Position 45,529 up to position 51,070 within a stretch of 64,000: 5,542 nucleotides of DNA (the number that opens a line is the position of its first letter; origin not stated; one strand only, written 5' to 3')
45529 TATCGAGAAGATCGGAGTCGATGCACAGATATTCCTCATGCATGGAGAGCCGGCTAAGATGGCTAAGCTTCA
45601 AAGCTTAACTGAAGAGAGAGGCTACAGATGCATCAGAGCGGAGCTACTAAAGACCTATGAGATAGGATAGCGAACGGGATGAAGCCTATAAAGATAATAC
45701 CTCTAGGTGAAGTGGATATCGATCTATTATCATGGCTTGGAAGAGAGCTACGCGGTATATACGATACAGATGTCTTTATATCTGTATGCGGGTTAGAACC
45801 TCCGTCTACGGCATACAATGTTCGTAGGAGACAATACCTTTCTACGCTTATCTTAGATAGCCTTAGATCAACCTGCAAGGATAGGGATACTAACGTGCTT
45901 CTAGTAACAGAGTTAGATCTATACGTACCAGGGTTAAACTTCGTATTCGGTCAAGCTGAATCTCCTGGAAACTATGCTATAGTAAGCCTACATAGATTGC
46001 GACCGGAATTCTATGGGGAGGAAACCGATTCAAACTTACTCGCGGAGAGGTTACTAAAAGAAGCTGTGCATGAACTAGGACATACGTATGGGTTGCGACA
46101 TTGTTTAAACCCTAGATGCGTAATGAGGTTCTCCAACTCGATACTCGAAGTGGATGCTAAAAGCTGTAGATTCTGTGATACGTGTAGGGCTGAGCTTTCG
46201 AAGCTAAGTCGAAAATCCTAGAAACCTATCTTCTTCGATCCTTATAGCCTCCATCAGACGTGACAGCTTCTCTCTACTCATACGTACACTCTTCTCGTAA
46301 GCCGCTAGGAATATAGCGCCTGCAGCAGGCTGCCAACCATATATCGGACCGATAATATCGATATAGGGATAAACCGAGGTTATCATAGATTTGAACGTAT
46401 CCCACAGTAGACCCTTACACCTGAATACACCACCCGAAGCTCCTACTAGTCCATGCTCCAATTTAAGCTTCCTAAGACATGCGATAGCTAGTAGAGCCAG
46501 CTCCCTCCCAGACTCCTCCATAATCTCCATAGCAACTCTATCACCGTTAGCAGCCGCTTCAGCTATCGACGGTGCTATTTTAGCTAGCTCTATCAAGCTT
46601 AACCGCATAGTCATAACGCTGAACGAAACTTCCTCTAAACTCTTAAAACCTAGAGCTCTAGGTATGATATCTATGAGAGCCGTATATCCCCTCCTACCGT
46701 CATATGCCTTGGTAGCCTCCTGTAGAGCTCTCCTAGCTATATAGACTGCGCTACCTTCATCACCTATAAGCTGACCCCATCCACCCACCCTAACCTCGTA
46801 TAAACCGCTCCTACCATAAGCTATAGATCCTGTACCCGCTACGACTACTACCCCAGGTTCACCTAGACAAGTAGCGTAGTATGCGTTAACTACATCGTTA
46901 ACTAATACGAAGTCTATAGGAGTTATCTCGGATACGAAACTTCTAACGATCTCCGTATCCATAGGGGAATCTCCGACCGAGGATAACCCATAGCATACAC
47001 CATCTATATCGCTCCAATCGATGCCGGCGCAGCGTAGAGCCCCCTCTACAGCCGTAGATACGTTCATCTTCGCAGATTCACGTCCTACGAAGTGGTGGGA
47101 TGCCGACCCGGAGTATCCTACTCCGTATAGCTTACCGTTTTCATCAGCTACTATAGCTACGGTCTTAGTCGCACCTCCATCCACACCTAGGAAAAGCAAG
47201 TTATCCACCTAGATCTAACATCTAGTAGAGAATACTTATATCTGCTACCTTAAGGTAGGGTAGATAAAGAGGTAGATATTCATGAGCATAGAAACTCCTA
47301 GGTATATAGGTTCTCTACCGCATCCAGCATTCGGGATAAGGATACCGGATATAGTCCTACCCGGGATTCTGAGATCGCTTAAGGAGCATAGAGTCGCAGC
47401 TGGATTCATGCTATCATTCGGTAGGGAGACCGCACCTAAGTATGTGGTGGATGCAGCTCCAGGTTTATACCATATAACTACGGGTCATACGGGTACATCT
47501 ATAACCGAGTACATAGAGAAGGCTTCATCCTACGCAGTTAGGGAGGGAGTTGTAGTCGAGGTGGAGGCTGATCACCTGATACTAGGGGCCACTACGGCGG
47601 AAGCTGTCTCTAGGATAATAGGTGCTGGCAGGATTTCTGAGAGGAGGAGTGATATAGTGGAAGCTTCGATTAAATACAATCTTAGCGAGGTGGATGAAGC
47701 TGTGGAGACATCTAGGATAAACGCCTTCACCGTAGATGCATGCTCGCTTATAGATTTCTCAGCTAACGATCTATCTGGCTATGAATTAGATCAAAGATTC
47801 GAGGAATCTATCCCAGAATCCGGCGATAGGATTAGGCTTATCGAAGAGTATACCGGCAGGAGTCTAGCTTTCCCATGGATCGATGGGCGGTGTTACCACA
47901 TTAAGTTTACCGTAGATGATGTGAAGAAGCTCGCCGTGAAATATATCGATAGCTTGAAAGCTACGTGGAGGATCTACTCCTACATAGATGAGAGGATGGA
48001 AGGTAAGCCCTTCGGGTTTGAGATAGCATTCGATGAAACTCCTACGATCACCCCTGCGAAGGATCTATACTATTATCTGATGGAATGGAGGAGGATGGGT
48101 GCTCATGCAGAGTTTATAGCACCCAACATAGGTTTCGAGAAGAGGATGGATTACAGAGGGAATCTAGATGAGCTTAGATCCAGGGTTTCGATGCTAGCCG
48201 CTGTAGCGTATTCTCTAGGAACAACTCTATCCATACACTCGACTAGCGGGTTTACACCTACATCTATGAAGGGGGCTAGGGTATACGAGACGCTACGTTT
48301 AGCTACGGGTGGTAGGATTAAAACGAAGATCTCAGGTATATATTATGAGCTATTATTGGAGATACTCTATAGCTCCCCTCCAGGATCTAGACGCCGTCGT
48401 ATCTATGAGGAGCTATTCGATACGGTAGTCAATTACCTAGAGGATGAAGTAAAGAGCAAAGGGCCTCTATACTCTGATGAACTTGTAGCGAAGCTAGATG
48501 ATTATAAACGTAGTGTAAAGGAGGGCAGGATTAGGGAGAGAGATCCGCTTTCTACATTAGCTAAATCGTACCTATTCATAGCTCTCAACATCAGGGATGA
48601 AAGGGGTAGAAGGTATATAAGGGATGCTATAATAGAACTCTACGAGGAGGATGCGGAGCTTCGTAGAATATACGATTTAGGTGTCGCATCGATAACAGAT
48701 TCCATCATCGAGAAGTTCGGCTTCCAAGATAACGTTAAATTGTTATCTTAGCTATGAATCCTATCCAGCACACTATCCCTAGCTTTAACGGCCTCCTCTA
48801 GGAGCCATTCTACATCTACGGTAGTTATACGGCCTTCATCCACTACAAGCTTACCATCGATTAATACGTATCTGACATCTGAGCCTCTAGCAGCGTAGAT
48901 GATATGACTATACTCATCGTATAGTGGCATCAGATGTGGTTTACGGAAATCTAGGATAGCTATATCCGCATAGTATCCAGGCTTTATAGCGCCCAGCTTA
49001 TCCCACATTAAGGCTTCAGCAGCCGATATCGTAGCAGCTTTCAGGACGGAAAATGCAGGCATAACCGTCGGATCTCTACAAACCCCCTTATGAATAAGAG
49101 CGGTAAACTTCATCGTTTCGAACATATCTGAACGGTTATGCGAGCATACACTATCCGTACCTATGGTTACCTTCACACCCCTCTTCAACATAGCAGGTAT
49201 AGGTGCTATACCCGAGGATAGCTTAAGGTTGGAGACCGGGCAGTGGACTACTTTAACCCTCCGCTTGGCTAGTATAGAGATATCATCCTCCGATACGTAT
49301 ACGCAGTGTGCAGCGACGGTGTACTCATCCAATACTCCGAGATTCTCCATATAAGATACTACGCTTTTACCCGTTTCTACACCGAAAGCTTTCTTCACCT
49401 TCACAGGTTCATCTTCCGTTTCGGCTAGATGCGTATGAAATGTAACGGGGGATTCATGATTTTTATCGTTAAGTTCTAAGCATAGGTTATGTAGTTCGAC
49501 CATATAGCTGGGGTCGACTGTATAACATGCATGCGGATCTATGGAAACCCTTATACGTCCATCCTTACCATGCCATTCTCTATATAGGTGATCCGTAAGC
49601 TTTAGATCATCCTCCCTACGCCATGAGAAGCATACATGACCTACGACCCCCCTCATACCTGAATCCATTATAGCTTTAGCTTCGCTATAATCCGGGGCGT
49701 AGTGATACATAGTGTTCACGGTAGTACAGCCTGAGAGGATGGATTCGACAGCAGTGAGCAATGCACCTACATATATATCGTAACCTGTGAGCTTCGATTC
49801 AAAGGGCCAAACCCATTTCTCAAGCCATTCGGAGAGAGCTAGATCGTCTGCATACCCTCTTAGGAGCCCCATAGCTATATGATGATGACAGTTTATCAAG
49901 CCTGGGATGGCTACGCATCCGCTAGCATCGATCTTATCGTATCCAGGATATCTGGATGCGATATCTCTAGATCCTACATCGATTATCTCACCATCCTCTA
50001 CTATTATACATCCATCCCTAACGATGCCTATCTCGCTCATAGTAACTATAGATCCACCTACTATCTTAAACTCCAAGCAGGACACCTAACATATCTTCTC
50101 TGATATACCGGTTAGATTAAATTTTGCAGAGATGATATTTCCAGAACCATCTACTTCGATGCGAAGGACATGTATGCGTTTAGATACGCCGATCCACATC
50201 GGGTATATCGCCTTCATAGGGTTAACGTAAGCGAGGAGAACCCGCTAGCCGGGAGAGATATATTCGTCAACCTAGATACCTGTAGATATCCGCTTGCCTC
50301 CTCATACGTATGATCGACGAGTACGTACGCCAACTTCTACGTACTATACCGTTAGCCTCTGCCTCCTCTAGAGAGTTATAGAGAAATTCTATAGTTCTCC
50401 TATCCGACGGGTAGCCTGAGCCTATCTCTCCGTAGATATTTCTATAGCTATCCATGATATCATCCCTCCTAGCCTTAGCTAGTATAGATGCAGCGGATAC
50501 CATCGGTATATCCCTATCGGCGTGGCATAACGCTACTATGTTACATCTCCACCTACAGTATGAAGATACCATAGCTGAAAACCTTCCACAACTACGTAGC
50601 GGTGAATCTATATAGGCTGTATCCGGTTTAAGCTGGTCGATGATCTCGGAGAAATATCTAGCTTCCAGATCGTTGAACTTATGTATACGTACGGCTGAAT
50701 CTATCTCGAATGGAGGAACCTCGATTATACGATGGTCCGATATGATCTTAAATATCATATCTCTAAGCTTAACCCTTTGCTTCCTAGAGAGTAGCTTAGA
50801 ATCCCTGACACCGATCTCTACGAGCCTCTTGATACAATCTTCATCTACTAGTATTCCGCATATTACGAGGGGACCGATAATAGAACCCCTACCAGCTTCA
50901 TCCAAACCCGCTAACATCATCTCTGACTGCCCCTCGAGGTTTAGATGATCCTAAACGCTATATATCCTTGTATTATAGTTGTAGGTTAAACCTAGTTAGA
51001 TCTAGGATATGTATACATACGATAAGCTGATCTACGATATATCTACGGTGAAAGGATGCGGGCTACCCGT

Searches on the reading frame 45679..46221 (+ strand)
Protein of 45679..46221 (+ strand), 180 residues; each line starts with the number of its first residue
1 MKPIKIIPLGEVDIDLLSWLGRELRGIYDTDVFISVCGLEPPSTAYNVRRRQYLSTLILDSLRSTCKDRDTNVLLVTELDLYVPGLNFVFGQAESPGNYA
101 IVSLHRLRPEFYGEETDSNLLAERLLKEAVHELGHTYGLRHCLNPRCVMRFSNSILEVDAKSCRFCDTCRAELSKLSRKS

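Call 40: search_protein_families(library=pfam, proteins=[window:45679-46221:+], max_evalue=0.001)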
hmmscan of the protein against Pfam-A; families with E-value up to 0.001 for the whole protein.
window:45679-46221:+ (180 aa): 1 family
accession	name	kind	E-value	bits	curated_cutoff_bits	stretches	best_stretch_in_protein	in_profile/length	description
PF07998.17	Peptidase_M54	-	8.1e-34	117.8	24.4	1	40-174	55-193/194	Peptidase family M54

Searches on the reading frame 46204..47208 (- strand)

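Call 40: search_protein_families(library=pfam, proteins=[window:46204-47208:-], max_evalue=0.001)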
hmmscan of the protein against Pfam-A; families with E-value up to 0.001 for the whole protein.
window:46204-47208:- (334 aa): 1 family
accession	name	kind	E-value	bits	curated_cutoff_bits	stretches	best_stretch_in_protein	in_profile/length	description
PF01869.26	BcrAD_BadFG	-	1.7e-45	156.1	31.5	1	7-302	1-271/271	BadF/BadG/BcrA/BcrD ATPase family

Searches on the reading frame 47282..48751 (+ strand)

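Call 40: search_protein_families(library=pfam, proteins=[window:47282-48751:+], max_evalue=0.001)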
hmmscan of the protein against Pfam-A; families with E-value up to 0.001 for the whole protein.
window:47282-48751:+ (489 aa): 1 family
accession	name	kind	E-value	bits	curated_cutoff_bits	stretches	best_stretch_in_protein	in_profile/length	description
PF16257.11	UxaE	-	1.9e-20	73.4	27.1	1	135-391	155-392/475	tagaturonate epimerase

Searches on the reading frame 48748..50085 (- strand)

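Call 40: search_protein_families(library=pfam, proteins=[window:48748-50085:-], max_evalue=0.001)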
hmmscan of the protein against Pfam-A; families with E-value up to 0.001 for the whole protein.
window:48748-50085:- (445 aa): 2 families
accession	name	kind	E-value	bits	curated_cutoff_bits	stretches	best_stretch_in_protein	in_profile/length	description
PF01979.26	Amidohydro_1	-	5.7e-66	223.6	25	1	59-414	2-345/345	Amidohydrolase family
PF07969.17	Amidohydro_3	-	1.6e-17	64.6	29.7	1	246-415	299-472/472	Amidohydrolase family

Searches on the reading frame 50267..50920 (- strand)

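Call 40: search_protein_families(library=pfam, proteins=[window:50267-50920:-], max_evalue=0.001)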
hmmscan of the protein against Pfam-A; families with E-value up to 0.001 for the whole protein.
window:50267-50920:- (217 aa): 1 family
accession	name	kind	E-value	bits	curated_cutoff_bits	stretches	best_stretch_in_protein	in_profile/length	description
PF01351.25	RNase_HII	-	4.7e-36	125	25.8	1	4-199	1-198/199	Ribonuclease HII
